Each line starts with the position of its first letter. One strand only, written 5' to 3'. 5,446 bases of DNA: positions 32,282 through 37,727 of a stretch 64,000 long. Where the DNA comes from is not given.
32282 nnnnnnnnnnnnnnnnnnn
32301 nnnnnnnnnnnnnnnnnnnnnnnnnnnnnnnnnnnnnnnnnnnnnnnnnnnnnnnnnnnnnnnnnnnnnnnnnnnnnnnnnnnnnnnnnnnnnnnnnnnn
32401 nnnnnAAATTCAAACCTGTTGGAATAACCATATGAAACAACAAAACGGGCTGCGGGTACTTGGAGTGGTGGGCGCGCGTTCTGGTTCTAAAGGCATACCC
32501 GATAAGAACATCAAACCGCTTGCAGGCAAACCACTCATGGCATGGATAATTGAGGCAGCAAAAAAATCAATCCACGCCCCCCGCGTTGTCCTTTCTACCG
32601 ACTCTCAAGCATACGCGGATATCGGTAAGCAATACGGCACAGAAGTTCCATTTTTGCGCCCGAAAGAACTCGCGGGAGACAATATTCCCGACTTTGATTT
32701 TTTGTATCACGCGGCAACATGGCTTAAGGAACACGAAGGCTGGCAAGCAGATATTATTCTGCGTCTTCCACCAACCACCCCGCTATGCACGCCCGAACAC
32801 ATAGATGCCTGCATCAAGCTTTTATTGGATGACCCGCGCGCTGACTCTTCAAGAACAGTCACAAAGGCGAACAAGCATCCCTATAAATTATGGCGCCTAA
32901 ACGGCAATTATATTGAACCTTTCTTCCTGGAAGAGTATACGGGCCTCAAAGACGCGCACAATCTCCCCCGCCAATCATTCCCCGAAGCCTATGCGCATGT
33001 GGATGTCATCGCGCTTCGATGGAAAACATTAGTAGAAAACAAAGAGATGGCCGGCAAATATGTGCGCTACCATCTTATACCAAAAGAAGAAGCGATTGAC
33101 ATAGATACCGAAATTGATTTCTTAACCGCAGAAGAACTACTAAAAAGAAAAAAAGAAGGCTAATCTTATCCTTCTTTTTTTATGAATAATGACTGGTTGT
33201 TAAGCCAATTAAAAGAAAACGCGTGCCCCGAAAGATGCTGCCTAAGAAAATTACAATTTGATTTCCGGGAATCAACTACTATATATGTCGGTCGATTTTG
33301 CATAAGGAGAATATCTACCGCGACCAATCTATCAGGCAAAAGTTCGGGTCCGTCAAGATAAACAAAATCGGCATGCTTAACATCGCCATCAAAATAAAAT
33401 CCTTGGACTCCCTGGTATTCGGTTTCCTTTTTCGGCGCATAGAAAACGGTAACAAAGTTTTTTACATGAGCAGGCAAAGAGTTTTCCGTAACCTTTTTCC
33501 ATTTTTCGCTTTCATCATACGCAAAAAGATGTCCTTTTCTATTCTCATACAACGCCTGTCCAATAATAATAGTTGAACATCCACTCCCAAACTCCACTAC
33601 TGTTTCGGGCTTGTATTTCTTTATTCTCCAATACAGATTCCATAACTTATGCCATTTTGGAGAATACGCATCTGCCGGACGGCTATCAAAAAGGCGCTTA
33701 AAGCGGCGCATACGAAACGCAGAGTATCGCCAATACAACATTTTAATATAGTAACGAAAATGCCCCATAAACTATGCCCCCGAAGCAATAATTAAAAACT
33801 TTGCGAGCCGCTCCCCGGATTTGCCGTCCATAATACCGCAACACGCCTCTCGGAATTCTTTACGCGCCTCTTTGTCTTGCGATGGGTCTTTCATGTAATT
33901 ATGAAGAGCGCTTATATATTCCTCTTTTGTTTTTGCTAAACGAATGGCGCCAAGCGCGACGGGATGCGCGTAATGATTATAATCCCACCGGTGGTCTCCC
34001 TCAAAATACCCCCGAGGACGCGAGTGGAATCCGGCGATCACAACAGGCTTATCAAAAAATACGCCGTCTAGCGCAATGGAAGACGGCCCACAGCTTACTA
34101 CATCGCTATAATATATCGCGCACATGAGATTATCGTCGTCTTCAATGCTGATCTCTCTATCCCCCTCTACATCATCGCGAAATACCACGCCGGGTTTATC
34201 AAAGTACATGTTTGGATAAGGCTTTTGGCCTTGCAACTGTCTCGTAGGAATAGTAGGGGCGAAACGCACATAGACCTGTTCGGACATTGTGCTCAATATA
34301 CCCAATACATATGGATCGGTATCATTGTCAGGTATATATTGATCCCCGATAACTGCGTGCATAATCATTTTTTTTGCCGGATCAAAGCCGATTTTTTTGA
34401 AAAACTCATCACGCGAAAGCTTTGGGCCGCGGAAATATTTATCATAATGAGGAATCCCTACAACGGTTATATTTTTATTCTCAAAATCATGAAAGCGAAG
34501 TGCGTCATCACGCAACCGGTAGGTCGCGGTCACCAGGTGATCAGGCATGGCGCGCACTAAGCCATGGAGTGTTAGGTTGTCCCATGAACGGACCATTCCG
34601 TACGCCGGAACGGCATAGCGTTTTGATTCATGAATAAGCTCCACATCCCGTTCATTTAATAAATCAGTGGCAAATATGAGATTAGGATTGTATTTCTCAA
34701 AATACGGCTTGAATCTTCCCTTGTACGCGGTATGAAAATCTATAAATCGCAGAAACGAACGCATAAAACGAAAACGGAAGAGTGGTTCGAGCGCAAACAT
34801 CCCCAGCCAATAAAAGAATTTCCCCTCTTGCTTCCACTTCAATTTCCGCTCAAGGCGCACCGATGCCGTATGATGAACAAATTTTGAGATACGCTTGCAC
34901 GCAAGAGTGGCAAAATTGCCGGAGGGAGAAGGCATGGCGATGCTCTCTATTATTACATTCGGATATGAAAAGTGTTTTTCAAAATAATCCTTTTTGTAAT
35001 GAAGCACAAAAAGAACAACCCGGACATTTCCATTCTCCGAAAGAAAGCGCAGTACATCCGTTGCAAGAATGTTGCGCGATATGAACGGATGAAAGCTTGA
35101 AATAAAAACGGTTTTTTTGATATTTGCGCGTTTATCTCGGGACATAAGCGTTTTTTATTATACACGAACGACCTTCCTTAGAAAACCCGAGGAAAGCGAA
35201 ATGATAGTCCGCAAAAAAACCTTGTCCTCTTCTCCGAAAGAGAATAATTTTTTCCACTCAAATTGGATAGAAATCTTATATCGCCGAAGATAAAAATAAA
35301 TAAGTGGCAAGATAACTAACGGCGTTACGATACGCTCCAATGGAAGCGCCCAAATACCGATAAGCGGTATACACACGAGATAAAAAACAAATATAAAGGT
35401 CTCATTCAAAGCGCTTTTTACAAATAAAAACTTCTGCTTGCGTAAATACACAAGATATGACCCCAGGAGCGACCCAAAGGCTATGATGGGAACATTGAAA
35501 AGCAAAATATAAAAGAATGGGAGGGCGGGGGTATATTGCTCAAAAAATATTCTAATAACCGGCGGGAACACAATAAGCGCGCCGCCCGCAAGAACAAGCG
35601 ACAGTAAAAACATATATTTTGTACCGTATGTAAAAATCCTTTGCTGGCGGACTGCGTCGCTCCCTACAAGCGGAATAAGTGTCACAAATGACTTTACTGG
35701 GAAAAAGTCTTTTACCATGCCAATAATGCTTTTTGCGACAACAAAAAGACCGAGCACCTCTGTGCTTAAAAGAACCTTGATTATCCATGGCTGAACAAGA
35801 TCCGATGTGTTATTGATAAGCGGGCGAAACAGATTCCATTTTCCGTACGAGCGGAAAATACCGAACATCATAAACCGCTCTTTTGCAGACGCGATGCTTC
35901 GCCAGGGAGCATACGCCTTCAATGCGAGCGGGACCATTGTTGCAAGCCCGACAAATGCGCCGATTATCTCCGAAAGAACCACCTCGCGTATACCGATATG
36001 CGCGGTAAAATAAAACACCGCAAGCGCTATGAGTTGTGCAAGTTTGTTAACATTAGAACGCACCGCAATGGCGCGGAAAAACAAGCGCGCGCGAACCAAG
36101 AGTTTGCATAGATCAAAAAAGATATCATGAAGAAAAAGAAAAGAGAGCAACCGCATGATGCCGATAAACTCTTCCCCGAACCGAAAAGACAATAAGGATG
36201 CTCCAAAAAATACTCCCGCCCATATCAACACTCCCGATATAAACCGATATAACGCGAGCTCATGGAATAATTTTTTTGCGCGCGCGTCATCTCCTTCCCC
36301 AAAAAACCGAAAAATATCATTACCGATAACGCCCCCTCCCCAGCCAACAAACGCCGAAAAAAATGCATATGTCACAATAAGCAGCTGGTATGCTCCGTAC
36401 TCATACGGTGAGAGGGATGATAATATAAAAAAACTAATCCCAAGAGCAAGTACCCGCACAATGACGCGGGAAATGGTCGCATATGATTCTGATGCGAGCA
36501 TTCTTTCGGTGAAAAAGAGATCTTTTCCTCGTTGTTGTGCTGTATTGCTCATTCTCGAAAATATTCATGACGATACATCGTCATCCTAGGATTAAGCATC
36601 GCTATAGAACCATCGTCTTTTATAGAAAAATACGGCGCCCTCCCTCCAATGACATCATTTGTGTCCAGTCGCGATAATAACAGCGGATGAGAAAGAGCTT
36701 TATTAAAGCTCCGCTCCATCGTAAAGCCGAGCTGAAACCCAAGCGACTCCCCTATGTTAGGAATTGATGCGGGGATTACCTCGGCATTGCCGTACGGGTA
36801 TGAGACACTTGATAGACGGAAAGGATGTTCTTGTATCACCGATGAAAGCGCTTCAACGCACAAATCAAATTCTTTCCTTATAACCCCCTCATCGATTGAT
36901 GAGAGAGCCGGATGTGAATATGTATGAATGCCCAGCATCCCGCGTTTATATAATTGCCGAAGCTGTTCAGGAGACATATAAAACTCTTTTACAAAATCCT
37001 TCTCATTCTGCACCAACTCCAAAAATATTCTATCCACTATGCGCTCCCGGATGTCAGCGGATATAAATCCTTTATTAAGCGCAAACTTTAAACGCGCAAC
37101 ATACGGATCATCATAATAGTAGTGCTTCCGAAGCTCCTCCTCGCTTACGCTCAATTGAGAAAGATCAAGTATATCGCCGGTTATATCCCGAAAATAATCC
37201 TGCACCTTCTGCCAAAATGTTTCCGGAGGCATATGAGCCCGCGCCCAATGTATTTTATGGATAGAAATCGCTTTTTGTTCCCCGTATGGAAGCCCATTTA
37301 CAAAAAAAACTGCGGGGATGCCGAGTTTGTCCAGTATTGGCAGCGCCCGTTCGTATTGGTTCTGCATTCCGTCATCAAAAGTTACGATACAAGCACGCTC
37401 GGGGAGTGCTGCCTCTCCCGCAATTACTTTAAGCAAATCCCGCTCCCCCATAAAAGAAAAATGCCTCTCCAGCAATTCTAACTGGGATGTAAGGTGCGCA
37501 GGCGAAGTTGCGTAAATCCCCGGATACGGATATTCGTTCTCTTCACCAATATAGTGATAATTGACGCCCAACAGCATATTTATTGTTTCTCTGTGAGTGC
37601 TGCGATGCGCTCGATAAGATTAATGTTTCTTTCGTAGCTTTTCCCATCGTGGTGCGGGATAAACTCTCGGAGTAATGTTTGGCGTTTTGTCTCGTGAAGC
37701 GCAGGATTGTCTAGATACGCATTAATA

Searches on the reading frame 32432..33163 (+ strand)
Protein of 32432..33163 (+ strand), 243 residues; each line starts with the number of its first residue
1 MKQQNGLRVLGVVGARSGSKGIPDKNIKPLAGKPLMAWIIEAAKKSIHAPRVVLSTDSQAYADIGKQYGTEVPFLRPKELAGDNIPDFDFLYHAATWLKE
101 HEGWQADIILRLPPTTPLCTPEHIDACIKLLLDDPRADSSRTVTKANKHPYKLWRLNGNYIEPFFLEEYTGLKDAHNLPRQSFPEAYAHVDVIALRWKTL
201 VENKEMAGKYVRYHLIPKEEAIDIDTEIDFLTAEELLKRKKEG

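Call 47: search_protein_families(library=pfam, proteins=[window:32432-33163:+], max_evalue=0.00001)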
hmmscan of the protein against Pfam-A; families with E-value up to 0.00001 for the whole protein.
window:32432-33163:+ (243 aa): 1 family
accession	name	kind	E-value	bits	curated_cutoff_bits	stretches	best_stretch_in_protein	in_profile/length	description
PF02348.25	CTP_transf_3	-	4.1e-22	79.5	22.6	1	12-147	3-130/217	Cytidylyltransferase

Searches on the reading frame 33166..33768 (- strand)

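Call 47: search_protein_families(library=pfam, proteins=[window:33166-33768:-], max_evalue=0.00001)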
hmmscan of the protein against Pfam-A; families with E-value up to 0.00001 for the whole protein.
window:33166-33768:- (200 aa): 1 family
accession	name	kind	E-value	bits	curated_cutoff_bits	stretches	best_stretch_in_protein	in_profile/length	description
PF13578.12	Methyltransf_24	-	6.5e-06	27.4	26.3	1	58-142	1-78/105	Methyltransferase domain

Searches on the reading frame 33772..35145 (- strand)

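Call 47: search_protein_families(library=pfam, proteins=[window:33772-35145:-], max_evalue=0.00001)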
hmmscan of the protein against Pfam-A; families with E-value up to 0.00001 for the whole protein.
window:33772-35145:- (457 aa): 1 family
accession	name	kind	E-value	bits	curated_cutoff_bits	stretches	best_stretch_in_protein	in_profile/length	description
PF04464.20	Glyphos_transf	-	2.4e-09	37.1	22.1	1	332-451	253-365/367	CDP-Glycerol:Poly(glycerophosphate) glycerophosphotransferase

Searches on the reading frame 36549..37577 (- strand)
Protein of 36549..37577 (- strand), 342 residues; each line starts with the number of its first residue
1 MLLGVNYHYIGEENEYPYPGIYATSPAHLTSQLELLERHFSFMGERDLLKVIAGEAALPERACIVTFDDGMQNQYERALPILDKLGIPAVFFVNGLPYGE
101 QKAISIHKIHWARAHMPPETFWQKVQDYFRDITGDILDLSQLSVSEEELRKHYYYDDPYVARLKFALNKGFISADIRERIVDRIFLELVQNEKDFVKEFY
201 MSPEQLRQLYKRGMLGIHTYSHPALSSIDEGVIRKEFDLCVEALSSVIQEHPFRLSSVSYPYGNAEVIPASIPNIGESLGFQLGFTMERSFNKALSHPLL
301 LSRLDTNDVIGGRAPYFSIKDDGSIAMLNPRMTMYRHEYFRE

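Call 47: search_protein_families(library=pfam, proteins=[window:36549-37577:-], max_evalue=0.00001)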
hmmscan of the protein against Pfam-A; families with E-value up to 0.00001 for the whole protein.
window:36549-37577:- (342 aa): 1 family
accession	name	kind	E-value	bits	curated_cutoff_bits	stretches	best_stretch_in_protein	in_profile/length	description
PF01522.26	Polysacc_deac_1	-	6.4e-18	65.3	23.1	2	59-96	5-42/124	Polysaccharide deacetylase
